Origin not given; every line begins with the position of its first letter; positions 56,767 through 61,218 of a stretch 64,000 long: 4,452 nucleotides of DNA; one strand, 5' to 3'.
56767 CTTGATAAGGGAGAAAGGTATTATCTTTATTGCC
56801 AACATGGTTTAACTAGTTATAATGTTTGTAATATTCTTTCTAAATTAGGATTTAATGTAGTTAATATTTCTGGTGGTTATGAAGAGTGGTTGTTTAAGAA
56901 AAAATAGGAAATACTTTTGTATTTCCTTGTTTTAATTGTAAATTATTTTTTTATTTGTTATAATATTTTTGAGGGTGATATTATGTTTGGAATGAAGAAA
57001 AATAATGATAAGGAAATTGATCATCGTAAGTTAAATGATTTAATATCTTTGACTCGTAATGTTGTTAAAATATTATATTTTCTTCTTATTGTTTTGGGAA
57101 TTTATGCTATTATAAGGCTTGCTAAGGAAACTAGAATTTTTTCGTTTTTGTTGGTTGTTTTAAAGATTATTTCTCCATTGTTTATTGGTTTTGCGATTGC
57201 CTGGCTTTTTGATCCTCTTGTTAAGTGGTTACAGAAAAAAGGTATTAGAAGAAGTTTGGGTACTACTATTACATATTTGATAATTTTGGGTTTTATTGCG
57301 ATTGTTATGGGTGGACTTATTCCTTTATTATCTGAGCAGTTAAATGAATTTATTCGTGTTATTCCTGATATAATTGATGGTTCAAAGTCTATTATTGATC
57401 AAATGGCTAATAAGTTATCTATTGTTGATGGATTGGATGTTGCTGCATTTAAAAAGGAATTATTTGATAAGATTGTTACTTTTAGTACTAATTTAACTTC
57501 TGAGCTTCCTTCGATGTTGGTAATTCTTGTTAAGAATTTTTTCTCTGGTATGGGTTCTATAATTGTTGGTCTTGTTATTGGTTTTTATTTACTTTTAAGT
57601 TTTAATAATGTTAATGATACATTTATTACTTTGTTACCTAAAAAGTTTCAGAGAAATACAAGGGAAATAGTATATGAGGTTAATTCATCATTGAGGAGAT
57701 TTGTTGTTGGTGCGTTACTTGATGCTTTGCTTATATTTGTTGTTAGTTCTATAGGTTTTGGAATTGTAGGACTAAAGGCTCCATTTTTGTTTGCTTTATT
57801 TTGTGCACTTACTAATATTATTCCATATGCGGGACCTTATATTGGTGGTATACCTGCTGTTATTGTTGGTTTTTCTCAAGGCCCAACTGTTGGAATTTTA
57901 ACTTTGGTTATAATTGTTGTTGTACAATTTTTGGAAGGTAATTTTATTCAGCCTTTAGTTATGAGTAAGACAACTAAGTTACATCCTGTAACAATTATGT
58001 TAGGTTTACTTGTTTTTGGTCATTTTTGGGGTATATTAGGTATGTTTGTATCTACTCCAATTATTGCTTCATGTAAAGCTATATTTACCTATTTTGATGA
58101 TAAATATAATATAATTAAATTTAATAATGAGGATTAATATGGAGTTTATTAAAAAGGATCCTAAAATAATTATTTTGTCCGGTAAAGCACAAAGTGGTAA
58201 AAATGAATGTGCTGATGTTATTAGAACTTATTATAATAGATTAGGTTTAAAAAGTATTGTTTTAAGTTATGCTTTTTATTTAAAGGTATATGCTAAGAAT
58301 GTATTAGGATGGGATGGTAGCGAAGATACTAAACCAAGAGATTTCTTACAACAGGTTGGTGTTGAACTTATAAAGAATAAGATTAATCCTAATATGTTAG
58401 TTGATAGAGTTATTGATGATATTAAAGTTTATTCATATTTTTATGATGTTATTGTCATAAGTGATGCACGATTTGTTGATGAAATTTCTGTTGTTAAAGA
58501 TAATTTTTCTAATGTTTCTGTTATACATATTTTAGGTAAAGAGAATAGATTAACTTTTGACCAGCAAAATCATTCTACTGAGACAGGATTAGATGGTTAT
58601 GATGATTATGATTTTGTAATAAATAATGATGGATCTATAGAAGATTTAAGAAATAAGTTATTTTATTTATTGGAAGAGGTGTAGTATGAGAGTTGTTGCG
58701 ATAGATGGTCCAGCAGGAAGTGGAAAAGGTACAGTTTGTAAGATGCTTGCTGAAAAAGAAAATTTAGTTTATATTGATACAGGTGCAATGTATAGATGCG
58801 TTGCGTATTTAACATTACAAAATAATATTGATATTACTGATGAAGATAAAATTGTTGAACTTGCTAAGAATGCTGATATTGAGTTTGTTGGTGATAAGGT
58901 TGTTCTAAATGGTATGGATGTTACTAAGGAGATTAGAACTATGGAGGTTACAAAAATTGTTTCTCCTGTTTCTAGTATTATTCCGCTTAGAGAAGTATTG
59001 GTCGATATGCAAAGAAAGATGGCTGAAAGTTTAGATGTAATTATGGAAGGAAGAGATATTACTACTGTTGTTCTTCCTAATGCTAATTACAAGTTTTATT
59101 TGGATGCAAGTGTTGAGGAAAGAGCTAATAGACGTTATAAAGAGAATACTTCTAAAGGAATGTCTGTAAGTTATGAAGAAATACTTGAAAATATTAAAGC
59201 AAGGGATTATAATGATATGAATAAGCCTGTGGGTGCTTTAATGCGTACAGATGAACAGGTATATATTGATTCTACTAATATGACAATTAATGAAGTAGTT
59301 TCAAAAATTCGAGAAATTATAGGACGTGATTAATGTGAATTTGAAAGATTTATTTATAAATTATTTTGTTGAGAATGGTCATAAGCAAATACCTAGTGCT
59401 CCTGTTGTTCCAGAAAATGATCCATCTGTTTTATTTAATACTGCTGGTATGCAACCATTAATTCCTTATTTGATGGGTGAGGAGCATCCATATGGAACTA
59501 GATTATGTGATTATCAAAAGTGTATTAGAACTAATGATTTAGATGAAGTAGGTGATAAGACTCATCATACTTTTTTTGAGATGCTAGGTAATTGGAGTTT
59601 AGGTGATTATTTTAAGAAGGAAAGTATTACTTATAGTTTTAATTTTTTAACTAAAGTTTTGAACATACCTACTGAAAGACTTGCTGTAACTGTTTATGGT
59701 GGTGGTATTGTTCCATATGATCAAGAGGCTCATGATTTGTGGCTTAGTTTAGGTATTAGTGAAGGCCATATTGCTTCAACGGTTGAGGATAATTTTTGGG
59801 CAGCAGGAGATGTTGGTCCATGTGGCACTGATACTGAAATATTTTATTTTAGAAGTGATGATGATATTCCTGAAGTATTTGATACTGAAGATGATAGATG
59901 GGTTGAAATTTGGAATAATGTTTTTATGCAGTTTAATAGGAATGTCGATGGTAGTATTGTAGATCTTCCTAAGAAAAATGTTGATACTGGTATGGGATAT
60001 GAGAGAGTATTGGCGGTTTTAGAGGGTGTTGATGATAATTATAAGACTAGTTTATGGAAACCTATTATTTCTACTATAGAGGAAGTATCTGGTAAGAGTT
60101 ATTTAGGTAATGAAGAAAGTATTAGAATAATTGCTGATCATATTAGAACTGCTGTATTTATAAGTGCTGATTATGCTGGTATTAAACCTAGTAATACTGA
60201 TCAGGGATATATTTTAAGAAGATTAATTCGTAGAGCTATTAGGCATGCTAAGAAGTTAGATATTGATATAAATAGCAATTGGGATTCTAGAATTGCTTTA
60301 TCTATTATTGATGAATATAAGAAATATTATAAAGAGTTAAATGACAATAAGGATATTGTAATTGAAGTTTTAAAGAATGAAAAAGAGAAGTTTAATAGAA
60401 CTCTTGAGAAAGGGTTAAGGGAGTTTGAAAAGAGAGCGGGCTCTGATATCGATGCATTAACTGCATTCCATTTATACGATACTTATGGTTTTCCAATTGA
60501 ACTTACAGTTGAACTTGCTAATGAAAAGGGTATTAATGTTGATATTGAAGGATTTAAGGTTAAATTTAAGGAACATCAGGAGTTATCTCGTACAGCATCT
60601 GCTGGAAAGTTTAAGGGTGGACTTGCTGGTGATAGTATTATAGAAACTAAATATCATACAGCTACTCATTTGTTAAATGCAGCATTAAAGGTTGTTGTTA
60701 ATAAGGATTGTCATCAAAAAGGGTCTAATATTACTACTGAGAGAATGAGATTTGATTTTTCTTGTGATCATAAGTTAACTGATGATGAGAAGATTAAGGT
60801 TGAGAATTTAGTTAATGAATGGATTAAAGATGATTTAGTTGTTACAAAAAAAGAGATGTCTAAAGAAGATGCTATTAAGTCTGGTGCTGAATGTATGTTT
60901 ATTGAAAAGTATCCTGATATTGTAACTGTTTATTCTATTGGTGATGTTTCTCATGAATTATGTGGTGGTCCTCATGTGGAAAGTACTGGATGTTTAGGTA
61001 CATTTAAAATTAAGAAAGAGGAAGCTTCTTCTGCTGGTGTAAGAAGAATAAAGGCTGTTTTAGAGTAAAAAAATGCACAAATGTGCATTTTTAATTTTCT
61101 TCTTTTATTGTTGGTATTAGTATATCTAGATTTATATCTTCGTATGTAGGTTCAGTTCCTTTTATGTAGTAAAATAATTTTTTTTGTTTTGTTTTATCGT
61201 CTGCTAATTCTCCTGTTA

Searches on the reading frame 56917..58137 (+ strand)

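Call 26: search_protein_families(library=pfam, proteins=[window:56917-58137:+], max_evalue=0.01)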
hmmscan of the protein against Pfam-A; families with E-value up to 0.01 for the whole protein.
window:56917-58137:+ (406 aa): 1 family
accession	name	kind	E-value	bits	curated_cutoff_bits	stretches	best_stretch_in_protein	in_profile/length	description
PF01594.21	AI-2E_transport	-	4.9e-64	217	34.3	1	54-392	6-325/327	AI-2E family transporter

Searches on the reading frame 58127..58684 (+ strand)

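Call 26: search_protein_families(library=pfam, proteins=[window:58127-58684:+], max_evalue=0.01)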
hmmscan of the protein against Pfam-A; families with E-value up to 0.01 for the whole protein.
window:58127-58684:+ (185 aa): 2 families
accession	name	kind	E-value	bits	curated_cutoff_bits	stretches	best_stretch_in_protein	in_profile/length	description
PF21448.3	DNMK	-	1.3e-15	58.1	27.1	1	71-177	131-232/232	Deoxynucleotide monophosphate kinase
PF04275.20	P-mevalo_kinase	-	0.0011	19.4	33.8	1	17-128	1-113/114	Phosphomevalonate kinase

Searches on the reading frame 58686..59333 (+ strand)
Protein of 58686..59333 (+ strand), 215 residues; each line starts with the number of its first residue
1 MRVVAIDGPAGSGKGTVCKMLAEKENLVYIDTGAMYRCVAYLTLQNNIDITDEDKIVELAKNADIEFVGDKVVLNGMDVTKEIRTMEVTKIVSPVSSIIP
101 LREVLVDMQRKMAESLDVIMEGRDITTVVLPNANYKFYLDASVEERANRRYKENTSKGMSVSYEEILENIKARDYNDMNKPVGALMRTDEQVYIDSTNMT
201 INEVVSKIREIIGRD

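Call 26: search_protein_families(library=pfam, proteins=[window:58686-59333:+], max_evalue=0.01)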
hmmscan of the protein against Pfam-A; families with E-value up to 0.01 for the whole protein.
window:58686-59333:+ (215 aa): 7 families
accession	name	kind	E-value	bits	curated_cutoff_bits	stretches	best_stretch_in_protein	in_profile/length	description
PF02224.24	Cytidylate_kin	-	1.1e-76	257.7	26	1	4-212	1-209/211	Cytidylate kinase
PF13207.12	AAA_17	-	8.6e-08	33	27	1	8-80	2-82/136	AAA domain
PF13189.12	Cytidylate_kin2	-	1.1e-06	29.4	28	1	3-174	1-147/176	Cytidylate kinase-like family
PF13238.12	AAA_18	-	1.7e-06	28.9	29.4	1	4-157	1-115/128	AAA domain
PF00406.28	ADK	-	0.00027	21.5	26.8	1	8-38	3-33/151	Adenylate kinase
PF02223.23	Thymidylate_kin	-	0.00068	19.8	27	0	132-208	117-185/185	Thymidylate kinase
PF01712.25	dNK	-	0.0029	17.8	27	0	5-27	2-24/203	Deoxynucleoside kinase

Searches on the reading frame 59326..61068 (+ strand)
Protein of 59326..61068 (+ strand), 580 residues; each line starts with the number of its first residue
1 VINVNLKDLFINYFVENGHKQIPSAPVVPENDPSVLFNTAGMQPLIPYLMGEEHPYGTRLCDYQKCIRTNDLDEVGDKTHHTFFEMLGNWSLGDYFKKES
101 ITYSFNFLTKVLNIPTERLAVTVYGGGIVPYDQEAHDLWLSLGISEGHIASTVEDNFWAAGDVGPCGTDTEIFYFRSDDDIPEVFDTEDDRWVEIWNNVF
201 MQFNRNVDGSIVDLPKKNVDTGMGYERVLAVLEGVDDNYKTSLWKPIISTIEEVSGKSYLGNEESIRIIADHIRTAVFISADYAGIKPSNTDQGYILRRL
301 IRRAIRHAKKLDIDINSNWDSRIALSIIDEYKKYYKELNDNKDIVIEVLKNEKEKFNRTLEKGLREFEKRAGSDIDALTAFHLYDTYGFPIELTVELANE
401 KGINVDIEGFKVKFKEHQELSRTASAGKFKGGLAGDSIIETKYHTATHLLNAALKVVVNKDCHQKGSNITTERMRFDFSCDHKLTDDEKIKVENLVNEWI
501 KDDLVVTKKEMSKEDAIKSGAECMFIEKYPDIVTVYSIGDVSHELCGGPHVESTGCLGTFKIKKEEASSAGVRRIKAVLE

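Call 26: search_protein_families(library=pfam, proteins=[window:59326-61068:+], max_evalue=0.01)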
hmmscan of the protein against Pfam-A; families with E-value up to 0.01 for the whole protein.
window:59326-61068:+ (580 aa): 2 families
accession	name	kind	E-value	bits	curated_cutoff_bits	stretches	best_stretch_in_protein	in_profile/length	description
PF01411.24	tRNA-synt_2c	-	2.6e-136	455.8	30.3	1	6-429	2-436/552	tRNA synthetases class II (A)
PF07973.19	tRNA_SAD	-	1.3e-16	60.7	24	1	533-575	1-43/44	Threonyl and Alanyl tRNA synthetase second additional domain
